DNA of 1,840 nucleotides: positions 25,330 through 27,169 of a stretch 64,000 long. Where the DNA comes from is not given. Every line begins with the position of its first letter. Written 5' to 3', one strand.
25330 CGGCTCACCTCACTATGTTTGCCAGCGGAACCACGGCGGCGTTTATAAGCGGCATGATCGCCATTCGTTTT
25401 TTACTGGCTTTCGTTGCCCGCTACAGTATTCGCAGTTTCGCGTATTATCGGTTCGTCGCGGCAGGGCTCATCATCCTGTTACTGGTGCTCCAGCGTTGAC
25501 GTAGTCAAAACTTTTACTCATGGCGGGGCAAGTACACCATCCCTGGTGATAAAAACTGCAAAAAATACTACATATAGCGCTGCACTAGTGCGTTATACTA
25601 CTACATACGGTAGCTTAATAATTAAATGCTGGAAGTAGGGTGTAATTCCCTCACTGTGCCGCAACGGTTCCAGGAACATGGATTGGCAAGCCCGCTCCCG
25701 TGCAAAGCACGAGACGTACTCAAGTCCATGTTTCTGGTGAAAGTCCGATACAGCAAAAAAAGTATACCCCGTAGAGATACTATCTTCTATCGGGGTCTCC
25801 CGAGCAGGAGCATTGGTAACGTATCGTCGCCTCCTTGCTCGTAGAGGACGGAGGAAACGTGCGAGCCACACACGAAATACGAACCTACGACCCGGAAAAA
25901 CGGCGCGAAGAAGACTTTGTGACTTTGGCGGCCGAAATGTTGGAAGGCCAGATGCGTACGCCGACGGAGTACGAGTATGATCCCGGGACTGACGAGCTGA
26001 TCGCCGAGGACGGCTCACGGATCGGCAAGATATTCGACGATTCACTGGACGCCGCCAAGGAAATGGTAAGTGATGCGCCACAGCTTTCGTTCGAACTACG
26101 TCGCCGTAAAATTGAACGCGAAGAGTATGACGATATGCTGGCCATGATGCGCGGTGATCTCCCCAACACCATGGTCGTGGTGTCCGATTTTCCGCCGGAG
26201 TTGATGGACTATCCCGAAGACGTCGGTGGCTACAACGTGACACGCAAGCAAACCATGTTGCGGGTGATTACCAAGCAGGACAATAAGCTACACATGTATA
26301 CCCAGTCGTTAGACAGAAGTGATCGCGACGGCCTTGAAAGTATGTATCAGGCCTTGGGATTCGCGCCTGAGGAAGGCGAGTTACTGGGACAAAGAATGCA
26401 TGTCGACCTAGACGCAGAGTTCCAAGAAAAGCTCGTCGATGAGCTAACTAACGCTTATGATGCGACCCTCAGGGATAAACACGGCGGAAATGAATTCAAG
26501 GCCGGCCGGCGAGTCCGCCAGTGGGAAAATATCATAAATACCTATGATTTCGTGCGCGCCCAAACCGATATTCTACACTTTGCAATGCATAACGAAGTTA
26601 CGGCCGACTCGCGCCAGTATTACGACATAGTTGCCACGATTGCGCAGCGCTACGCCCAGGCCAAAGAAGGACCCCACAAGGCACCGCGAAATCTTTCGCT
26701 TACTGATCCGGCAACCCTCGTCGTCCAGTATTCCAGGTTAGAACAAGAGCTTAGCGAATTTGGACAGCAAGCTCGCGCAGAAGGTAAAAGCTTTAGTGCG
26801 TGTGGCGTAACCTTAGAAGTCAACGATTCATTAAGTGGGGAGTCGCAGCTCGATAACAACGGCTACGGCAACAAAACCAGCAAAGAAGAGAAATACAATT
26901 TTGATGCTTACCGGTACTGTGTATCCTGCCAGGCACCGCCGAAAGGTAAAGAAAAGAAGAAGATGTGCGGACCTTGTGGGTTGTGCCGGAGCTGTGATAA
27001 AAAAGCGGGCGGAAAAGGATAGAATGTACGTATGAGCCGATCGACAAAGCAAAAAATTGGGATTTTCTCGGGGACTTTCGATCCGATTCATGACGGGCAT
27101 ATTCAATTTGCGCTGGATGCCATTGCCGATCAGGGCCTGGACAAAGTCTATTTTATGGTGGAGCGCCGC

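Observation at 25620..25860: Cobalamin-riboswitch-like leader with an SD-sequestering expression platform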

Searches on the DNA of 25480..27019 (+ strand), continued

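Call 15: search_rna_families(sources=[L026, L027, L028, L029, L031, L032, L033, L034, L035, L036, L037, L038, L039, L040, L041, L042, L043, L044, L048, L049], threshold=gathering, show_alignments=2)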
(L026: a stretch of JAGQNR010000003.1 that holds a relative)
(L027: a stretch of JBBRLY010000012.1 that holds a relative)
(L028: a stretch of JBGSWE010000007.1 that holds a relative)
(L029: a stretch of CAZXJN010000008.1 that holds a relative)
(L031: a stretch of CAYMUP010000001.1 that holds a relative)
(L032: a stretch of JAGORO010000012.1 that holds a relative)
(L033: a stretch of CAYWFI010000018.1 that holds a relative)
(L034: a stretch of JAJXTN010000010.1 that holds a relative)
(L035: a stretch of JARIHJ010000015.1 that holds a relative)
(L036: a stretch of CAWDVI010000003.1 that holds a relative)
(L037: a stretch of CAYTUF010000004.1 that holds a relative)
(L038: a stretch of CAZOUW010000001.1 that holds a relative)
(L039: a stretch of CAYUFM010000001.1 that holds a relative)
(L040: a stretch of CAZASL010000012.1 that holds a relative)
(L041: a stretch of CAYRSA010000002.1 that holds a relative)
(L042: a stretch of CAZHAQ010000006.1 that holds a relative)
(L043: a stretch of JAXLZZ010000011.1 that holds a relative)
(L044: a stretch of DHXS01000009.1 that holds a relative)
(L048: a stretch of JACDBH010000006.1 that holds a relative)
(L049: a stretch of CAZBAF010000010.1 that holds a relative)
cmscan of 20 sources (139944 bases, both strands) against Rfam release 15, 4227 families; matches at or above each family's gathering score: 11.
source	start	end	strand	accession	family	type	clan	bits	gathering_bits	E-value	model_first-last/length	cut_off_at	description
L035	2780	2859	+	RF01689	AdoCbl-II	Cis-reg; riboswitch;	CL00101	43.5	36.5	8.3e-07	1-81/81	no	AdoCbl-II (Cobalamin/B12) riboswitch aptamer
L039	2802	2878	+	RF01689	AdoCbl-II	Cis-reg; riboswitch;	CL00101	43.2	36.5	1.1e-06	1-81/81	no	AdoCbl-II (Cobalamin/B12) riboswitch aptamer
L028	2811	2887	+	RF01689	AdoCbl-II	Cis-reg; riboswitch;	CL00101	42.5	36.5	1.8e-06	1-81/81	no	AdoCbl-II (Cobalamin/B12) riboswitch aptamer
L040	2803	2880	+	RF01689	AdoCbl-II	Cis-reg; riboswitch;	CL00101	41.2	36.5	4.5e-06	1-81/81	no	AdoCbl-II (Cobalamin/B12) riboswitch aptamer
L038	2842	2917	+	RF01689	AdoCbl-II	Cis-reg; riboswitch;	CL00101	40.7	36.5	6.1e-06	1-81/81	no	AdoCbl-II (Cobalamin/B12) riboswitch aptamer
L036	2786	2862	+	RF01689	AdoCbl-II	Cis-reg; riboswitch;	CL00101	40.6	36.5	6.5e-06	1-81/81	no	AdoCbl-II (Cobalamin/B12) riboswitch aptamer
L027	2789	2865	+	RF01689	AdoCbl-II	Cis-reg; riboswitch;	CL00101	40.2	36.5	9.2e-06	1-81/81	no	AdoCbl-II (Cobalamin/B12) riboswitch aptamer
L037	2845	2904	+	RF01689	AdoCbl-II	Cis-reg; riboswitch;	CL00101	38.5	36.5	3e-05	1-81/81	no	AdoCbl-II (Cobalamin/B12) riboswitch aptamer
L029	2813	2891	+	RF01689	AdoCbl-II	Cis-reg; riboswitch;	CL00101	37.3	36.5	6.9e-05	1-81/81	no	AdoCbl-II (Cobalamin/B12) riboswitch aptamer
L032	2752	2881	+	RF00174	Cobalamin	Cis-reg; riboswitch;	CL00101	36.4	31.5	2.9e-05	1-189/189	no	Cobalamin riboswitch aptamer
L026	2757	2889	+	RF00174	Cobalamin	Cis-reg; riboswitch;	CL00101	33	31.5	0.00027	1-189/189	no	Cobalamin riboswitch aptamer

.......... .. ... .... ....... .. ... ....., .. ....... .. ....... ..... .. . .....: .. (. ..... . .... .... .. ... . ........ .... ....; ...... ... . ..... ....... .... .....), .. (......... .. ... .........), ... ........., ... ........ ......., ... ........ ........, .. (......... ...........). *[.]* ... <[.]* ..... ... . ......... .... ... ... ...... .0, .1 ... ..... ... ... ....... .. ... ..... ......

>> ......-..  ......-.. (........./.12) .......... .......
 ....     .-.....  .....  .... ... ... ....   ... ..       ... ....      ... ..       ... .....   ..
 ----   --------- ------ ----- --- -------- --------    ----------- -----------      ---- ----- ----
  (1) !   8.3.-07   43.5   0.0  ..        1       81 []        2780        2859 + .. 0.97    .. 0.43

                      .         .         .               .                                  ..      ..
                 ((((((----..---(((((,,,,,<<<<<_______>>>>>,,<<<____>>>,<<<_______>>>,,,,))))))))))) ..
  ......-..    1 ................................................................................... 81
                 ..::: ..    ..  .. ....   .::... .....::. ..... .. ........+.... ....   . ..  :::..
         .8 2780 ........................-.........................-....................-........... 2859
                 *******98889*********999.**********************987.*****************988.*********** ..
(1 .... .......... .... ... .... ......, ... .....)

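Call 27: build_rna_model(alignment_id=A2, structure=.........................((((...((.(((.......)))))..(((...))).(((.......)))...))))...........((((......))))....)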
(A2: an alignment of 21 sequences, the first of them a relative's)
Model R1 built from alignment A2 (21 sequences, 111 columns); structure: as given.
model positions 103; base pairs 19; branch points 3; effective number of sequences 1.76; information 0.59 bits per position. Calibrated on 0.2 Mb of random sequence (short: E-values are rough).
structure used (alignment columns):
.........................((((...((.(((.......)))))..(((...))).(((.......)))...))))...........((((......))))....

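Call 29: search_with_rna_model(model_id=R1, source=window, max_evalue=10, show_alignments=2)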
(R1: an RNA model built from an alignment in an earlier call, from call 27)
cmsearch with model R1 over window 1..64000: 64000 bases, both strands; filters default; matches with E-value up to 10: 2.
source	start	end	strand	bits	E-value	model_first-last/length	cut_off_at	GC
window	25607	25713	+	37.3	2.6e-06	1-103/103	no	0.51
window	25746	25814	+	19.4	0.026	1-103/103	no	0.46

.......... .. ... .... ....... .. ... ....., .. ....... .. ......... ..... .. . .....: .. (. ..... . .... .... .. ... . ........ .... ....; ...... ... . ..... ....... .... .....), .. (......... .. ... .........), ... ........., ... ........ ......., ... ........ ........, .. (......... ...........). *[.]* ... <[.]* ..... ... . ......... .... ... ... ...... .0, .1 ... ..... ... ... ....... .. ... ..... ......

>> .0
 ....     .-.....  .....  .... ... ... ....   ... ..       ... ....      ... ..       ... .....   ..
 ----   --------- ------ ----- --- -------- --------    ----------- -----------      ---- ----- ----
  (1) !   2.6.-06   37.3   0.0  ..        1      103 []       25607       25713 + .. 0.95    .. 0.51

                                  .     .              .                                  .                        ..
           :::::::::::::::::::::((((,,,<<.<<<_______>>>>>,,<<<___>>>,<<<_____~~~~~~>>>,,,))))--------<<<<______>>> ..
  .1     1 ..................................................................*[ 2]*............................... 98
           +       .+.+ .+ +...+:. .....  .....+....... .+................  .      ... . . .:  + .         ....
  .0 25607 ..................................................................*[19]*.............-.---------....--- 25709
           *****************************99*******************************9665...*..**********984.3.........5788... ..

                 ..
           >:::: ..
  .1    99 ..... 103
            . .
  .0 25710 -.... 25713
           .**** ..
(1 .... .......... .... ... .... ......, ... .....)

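Call 31: search_with_rna_model(model_id=R1, sources=[window, L001, L002, L003, L004, L005, L006, L007, L008, L009, L010, L011, L012, L013, L014, L015, L016, L017, L018, L020, L021, L022, L023, L024, L025, L026, L027, L028, L029, L030, L031, L032, L033, L034, L035, L036, L037, L038, L039, L040, L041, L042, L043, L044, L045, L046, L047, L048, L049, L050, L052, L053, L054, L055, L056], max_evalue=0.001, make_alignment=true)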
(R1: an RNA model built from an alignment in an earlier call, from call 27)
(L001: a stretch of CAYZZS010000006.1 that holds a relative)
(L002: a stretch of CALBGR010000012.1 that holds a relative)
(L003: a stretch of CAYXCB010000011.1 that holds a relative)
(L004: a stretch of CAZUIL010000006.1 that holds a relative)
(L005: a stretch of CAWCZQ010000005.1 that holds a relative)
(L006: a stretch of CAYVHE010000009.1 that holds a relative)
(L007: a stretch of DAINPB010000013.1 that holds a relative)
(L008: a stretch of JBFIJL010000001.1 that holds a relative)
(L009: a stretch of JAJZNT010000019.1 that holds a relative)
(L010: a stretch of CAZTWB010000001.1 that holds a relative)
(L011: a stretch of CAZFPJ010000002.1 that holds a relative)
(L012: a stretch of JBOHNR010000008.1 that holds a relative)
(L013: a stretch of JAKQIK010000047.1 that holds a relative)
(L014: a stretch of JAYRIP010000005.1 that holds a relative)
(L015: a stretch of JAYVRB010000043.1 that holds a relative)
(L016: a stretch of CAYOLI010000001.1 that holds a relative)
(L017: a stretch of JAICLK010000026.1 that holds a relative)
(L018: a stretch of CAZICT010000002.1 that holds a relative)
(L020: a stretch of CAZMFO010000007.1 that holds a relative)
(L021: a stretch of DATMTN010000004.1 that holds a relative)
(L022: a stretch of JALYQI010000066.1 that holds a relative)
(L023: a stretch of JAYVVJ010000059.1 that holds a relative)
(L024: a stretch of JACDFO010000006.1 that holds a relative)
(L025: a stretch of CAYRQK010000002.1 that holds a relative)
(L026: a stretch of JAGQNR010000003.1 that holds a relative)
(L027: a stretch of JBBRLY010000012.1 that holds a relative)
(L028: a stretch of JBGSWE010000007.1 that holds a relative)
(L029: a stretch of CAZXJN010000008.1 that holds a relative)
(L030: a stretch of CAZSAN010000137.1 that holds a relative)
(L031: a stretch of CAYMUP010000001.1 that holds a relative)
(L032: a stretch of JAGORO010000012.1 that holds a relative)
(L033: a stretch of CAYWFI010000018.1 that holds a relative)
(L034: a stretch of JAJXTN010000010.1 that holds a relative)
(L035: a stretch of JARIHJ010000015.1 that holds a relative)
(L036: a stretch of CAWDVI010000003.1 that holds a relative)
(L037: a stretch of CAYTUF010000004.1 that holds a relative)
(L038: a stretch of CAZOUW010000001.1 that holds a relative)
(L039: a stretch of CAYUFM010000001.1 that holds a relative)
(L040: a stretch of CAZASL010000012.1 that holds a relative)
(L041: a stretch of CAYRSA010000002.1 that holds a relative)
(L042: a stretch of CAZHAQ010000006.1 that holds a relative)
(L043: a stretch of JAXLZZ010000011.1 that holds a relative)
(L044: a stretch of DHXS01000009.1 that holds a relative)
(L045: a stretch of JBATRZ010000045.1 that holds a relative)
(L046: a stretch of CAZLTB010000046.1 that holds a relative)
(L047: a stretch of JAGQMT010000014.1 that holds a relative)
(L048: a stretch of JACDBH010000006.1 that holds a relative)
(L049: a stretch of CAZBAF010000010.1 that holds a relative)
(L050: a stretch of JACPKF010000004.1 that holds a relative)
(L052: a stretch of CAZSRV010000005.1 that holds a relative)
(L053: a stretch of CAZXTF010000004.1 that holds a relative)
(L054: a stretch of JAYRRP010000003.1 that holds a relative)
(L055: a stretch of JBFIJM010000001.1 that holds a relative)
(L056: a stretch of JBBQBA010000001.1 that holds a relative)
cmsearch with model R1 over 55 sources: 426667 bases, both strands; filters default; matches with E-value up to 0.001: 55.
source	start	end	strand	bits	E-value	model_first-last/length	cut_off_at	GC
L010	2831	2931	+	108.9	1.8e-21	1-103/103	no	0.39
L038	2834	2937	+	108.9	1.8e-21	1-103/103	no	0.42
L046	1516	1618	+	108.6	2.2e-21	1-103/103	no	0.5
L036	2780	2885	+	107.4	3.9e-21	1-103/103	no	0.42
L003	2804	2906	+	107.3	4.1e-21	1-103/103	no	0.52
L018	2804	2909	+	106.1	7.5e-21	1-103/103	no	0.48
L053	2835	2939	+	104.7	1.6e-20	1-103/103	no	0.44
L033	2440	2540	+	104.7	1.6e-20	1-103/103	no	0.43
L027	2784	2886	+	104.4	1.8e-20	1-103/103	no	0.49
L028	2804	2907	+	104.1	2.1e-20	1-103/103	no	0.46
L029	2806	2911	+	102.1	6e-20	1-103/103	no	0.5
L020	2821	2920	+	101.9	6.5e-20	1-103/103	no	0.38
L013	2810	2913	+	101.7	7.5e-20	1-103/103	no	0.45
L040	2799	2898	+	100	1.7e-19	1-103/103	no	0.44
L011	2820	2924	+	99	3e-19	1-103/103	no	0.43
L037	2825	2926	+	99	3e-19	1-103/103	no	0.41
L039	2795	2900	+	98.5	3.7e-19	1-103/103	no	0.4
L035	2776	2877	+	96.2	1.2e-18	1-103/103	no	0.42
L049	2796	2897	+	94.5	3.1e-18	1-103/103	no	0.53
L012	2762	2861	+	93.4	5.2e-18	1-103/103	no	0.5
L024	2792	2909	+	90.4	2.5e-17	1-103/103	no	0.47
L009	2761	2882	+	88.8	5.7e-17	1-103/103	no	0.44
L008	2731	2863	+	87.8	9.1e-17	1-103/103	no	0.45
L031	2745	2859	+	86.2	2.1e-16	1-103/103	no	0.47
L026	2773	2898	+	84.5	5.2e-16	1-103/103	no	0.44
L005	2807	2921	+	82.1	1.7e-15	1-103/103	no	0.48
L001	2801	2920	+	81.6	2.3e-15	1-103/103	no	0.5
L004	2781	2923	+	81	3.1e-15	1-103/103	no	0.51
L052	2802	2903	+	80.8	3.4e-15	1-103/103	no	0.45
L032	2764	2891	+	80.7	3.6e-15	1-103/103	no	0.42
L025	2763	2909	+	79.6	6.2e-15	1-103/103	no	0.48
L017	2634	2763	+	79.3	7.3e-15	1-103/103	no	0.49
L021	2797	2913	+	78.7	1e-14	1-103/103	no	0.44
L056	2763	2885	+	78.5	1.1e-14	1-103/103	no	0.39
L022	2775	2892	+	77.6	1.8e-14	1-103/103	no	0.42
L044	2757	2884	+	75.8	4.4e-14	1-103/103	no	0.49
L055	2794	2924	+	74.5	8.6e-14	1-103/103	no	0.39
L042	2778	2917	+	73.9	1.2e-13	1-103/103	no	0.43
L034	2789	2908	+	71.7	3.6e-13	1-103/103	no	0.48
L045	718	821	+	71.4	4.4e-13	1-103/103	no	0.49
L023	2787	2907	+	71.2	4.9e-13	1-103/103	no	0.45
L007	2751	2883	+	70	8.6e-13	1-103/103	no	0.53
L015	2787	2906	+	68.5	1.9e-12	1-103/103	no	0.44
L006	542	737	+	67.2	3.7e-12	1-103/103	no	0.4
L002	2766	2921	+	65.2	1e-11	1-103/103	no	0.47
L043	2779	2918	+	62.3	4.7e-11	1-103/103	no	0.48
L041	2782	2907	+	60.9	9.8e-11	1-103/103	no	0.44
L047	1137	1338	+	59.3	2.2e-10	1-103/103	no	0.36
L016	2823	2943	+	55.1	1.8e-09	1-103/103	no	0.42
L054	2764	2918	+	53.6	4.1e-09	1-103/103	no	0.48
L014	2746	2911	+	50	2.5e-08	1-103/103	no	0.44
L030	243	363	+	46.2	1.8e-07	1-103/103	no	0.5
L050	2789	2872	+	39.7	5.1e-06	22-77/103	no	0.56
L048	2384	2484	+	36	3.5e-05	1-103/103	no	0.45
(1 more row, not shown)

Alignment A3: 55 matches aligned to the model, 284 columns, each read 5' to 3' on its own strand. Consensus structure (alignment columns), stored with it:
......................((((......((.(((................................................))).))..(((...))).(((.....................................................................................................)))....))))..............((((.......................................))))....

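Call 76: search_with_rna_model(model_id=R1, sources=[L057, L058, L059, L060], max_evalue=1)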
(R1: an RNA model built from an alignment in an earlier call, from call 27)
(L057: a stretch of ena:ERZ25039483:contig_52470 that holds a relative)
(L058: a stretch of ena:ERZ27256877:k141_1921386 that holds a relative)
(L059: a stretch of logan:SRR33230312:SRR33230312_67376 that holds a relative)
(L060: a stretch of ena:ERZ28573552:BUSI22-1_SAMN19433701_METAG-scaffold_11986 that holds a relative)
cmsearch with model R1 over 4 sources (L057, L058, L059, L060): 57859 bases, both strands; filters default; matches with E-value up to 1: 4.
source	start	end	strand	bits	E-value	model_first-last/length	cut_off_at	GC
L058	7843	7963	+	84.8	5.9e-17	1-103/103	no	0.41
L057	7834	7948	+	82.1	2.4e-16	1-103/103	no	0.48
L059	5932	6051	+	63.8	3e-12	1-103/103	no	0.47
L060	2384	2525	+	50.9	2.2e-09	1-103/103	no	0.53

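Call 77: search_rna_families(sources=[L059, L060, L030, L045, L047, L048, L050, L006, L002], threshold=gathering)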
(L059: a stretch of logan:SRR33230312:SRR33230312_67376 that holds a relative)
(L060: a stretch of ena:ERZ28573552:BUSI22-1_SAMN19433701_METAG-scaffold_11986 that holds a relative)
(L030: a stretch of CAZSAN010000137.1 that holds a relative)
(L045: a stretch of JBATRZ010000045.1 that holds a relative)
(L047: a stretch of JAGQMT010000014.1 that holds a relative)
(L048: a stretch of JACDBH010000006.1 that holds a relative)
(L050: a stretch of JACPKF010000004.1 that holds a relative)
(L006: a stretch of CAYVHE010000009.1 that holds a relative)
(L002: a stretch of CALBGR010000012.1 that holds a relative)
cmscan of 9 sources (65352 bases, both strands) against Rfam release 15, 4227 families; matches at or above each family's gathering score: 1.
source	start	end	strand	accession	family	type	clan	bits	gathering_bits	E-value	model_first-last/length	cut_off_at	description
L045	725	802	+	RF01689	AdoCbl-II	Cis-reg; riboswitch;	CL00101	41.5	36.5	1.6e-06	1-81/81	no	AdoCbl-II (Cobalamin/B12) riboswitch aptamer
